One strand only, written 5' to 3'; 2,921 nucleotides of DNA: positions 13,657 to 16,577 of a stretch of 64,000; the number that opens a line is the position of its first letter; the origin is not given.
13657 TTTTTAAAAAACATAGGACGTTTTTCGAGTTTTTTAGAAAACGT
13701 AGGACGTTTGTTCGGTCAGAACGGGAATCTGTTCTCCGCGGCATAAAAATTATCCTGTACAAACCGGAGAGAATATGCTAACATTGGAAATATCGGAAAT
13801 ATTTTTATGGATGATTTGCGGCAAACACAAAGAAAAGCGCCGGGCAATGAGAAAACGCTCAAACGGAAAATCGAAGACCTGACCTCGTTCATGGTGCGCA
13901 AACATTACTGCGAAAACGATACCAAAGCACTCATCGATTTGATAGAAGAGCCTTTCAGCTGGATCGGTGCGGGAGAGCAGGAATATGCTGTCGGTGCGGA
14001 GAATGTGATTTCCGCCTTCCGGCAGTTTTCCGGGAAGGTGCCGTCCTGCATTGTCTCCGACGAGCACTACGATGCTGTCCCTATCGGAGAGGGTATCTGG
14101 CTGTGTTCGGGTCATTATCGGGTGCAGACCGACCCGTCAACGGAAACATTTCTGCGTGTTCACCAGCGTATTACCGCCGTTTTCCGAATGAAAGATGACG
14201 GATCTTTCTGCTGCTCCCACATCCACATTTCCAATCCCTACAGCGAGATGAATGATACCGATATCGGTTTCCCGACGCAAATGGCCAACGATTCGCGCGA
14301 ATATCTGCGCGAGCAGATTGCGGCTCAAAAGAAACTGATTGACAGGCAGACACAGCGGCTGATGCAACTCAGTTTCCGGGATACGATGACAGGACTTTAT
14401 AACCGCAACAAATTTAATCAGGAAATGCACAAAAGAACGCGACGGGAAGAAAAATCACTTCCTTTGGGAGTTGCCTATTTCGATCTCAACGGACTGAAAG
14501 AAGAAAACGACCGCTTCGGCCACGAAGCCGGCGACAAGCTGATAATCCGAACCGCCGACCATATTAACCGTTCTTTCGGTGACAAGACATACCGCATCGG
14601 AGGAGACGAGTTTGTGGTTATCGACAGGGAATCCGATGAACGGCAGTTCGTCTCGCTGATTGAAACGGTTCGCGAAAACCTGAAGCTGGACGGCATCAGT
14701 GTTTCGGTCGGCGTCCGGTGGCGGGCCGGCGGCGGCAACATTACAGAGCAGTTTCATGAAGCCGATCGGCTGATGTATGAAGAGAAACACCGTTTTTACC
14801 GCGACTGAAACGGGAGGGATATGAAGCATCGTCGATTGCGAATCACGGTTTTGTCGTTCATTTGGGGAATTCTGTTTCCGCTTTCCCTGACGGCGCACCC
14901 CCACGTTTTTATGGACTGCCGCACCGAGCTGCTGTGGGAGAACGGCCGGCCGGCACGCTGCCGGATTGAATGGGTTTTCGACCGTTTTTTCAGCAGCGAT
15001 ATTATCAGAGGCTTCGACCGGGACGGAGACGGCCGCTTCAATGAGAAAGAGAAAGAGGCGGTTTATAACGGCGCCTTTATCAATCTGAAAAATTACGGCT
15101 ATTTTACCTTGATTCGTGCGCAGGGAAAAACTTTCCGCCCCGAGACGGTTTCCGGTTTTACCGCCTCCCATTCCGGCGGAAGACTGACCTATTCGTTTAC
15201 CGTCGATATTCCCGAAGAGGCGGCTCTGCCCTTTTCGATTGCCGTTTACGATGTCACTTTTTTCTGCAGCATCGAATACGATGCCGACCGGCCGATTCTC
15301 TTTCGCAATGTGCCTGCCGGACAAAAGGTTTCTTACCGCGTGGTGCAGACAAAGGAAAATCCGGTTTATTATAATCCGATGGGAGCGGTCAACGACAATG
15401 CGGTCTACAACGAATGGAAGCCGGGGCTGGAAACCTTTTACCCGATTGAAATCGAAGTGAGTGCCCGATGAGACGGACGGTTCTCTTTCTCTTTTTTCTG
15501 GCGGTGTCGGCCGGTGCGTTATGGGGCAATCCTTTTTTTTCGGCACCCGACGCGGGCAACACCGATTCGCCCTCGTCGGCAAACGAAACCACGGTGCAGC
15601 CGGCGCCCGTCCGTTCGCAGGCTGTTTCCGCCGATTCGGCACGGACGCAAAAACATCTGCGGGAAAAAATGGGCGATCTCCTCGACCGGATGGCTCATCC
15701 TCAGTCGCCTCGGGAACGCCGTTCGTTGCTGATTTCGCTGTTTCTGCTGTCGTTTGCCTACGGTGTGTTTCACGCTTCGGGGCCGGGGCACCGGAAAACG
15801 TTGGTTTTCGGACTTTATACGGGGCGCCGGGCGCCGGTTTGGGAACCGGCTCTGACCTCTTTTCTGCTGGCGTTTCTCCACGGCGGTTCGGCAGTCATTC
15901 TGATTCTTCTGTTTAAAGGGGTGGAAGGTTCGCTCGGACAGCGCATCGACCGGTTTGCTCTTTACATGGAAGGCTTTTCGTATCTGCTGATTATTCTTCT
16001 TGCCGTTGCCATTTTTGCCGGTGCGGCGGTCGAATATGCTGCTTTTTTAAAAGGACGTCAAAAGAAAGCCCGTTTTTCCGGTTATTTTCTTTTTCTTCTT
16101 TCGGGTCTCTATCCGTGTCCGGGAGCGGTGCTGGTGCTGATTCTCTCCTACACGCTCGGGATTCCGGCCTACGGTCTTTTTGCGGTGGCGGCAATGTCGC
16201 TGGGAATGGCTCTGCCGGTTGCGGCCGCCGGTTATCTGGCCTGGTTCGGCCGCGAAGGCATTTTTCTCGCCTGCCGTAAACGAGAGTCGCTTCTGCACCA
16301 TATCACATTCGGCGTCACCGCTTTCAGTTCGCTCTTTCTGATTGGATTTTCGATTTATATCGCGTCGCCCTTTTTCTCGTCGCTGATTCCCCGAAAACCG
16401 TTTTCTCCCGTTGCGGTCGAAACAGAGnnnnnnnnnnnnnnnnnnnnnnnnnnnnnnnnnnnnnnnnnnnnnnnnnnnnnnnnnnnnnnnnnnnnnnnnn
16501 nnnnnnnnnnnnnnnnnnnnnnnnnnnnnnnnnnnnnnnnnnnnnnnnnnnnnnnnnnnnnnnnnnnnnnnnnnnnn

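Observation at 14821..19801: Unusual metal-uptake operon: DUF1007, then a NicO permease fused to a TroA-like binding protein, then FecCD, an ABC ATPase and an FmdE zinc-ribbon protein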

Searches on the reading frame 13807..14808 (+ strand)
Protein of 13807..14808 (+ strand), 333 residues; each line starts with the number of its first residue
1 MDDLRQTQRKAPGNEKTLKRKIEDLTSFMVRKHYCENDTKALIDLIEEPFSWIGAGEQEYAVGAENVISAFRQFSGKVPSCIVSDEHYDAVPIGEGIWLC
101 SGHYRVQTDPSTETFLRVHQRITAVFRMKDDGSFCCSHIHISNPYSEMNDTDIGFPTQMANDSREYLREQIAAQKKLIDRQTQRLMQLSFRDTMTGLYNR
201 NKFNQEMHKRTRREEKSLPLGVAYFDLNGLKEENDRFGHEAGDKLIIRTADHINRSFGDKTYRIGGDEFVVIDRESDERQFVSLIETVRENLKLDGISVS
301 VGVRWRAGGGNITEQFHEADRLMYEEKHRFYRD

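Call 3: search_protein_families(library=pfam, proteins=[window:13807-14808:+], max_evalue=0.01)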
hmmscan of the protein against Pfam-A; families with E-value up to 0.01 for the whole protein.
window:13807-14808:+ (333 aa): 2 families
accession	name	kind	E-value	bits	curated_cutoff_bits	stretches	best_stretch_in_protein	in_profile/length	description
PF00990.26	GGDEF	-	4e-22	79.2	23.8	1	190-328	2-156/161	Diguanylate cyclase, GGDEF domain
PF13474.12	SnoaL_3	-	7.4e-05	23.5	22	1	34-145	12-120/121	SnoaL-like domain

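Call 4: search_protein_families(library=ncbifam, proteins=[window:13807-14808:+], max_evalue=0.01)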
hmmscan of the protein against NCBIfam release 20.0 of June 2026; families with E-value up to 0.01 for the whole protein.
window:13807-14808:+ (333 aa): 20 families
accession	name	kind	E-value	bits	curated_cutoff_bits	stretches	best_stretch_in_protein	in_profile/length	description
NF007423.1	PRK09966.1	equivalog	4.1e-27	95.1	325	1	166-327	217-390/390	diguanylate cyclase DgcN/YfiN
TIGR00254.1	GGDEF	domain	1.2e-22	80.4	37.4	1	187-328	3-158/168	diguanylate cyclase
NF040885.1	diguan_DgcJ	equivalog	1.2e-22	80.3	500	1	183-329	335-488/493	diguanylate cyclase DgcJ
NF038266.1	diguan_SiaD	equivalog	2.6e-19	69.6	290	1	175-328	81-246/252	biofilm regulation diguanylate cyclase SiaD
NF051473.1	DigCycDgcsShew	equivalog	1.5e-18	67.2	400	1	183-328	129-282/291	diguanylate cyclase DgcS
NF007380.0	PRK09894.1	equivalog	2e-18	66.8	256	1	176-328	116-278/296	diguanylate cyclase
NF007135.0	PRK09581.1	equivalog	2.4e-16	59.6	474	1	178-327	281-445/457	PleD family two-component system response regulator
NF007474.0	PRK10060.1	equivalog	1.5e-15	56.5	782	1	181-325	229-383/663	cyclic di-GMP phosphodiesterase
NF011955.1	PRK15426.1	equivalog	6.2e-15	54.3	408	1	188-298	397-510/564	cellulose biosynthesis regulator diguanylate cyclase DgcQ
NF047654.1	DiguCycDgcRLepto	equivalog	1.5e-14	53.6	500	1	181-293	125-240/295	diguanylate cyclase DgcR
NF007599.0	PRK10245.1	equivalog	4.8e-12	45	402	1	177-300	199-324/371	diguanylate cyclase AdrA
NF053781.1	cdiGMPphdstlr2612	equivalog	2.4e-11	42.1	1600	1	181-293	833-949/1268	Tlr1612 family c-di-GMP phosphodiesterase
NF008467.0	PRK11359.1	equivalog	4.2e-11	41.6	857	1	180-290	367-477/800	oxygen-sensing cyclic-di-GMP phosphodiesterase DosP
NF045675.1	PhdiestaseDibA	equivalog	5e-11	41.6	980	1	178-293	192-311/623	phosphodiesterase DibA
NF047872.1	GGDEF_GdpS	equivalog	1.5e-10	40.8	400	1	184-293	182-294/355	GGDEF domain-containing protein GdpS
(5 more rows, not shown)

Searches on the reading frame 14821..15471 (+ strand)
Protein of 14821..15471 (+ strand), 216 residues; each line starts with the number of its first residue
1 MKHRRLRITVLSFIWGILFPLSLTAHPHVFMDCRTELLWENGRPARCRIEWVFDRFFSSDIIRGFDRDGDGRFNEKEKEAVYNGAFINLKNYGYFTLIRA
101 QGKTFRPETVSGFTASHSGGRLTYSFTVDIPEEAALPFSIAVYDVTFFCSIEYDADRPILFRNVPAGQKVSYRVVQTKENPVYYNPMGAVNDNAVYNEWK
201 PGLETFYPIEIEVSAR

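Call 3: search_protein_families(library=pfam, proteins=[window:14821-15471:+], max_evalue=0.01)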
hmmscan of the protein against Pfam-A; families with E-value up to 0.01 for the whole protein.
window:14821-15471:+ (216 aa): 1 family
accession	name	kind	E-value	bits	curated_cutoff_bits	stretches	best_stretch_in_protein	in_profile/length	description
PF06226.18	DUF1007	-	4e-40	138.5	27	1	13-213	3-209/211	Protein of unknown function (DUF1007)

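Call 4: search_protein_families(library=ncbifam, proteins=[window:14821-15471:+], max_evalue=0.01)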
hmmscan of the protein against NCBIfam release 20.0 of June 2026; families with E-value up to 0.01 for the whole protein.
window:14821-15471:+ (216 aa): 0 families

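Call 69: search_solved_structures(query=window:14821-15468:+, max_evalue=1)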
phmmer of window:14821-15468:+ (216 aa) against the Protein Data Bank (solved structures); distinct sequences matched with E-value up to 1: 1.
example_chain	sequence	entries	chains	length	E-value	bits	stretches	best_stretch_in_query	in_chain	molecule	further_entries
2ma2_A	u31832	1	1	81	0.03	16.9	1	59-122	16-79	RAS guanyl-releasing protein 2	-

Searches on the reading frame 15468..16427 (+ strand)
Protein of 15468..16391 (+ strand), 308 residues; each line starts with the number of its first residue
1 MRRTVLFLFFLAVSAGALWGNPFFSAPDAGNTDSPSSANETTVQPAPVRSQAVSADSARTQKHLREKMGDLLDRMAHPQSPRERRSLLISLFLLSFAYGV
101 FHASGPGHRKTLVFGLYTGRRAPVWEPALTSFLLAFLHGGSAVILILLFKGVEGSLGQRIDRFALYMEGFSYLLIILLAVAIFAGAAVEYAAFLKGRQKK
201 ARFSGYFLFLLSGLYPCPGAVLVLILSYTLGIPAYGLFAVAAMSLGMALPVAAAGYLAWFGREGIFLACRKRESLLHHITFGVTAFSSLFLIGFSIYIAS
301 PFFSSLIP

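Call 70: search_solved_structures(query=window:15468-16391:+, max_evalue=1)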
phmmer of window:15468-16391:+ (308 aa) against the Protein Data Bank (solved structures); distinct sequences matched with E-value up to 1: 2.
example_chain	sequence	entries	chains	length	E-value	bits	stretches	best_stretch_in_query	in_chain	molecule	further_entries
1zgr_A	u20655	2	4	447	0.00076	22.1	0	195-268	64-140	Mannose/glucose-specific lectin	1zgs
4mq0_A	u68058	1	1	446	0.0082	18.6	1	195-268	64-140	Parkia biglobosa lectin (PBL)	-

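Call 90: predict_structure(alignment_id=A4)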
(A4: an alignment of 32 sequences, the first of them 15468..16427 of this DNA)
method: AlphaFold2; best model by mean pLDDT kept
length: 320 residues; sequences in the alignment: 32
mean_pLDDT: 86.2   pTM: 0.80
mean pLDDT of the five models: 86.2, 84.1, 82.8, 82.8, 81.7
residues with pLDDT >= 90: 165; 70-90: 112; 50-70: 40; < 50: 3
segments of 3 or more residues with pLDDT < 50: 31-33
pLDDT, mean of each block of 10 residues (from residue 1): 81 68 60 54 83 82 95 98 98 97 88 87 94 95 91 72 87 90 91 88 75 89 94 97 97 95 87 90 90 92 87 68
secondary structure, 60 per line:
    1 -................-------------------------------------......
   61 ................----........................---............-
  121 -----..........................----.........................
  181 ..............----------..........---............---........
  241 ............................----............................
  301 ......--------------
elements in order: H2-17 H55-76 H81-104 H108-119 H126-151 H156-194 H205-214 H218-229 H233-268 H273-306
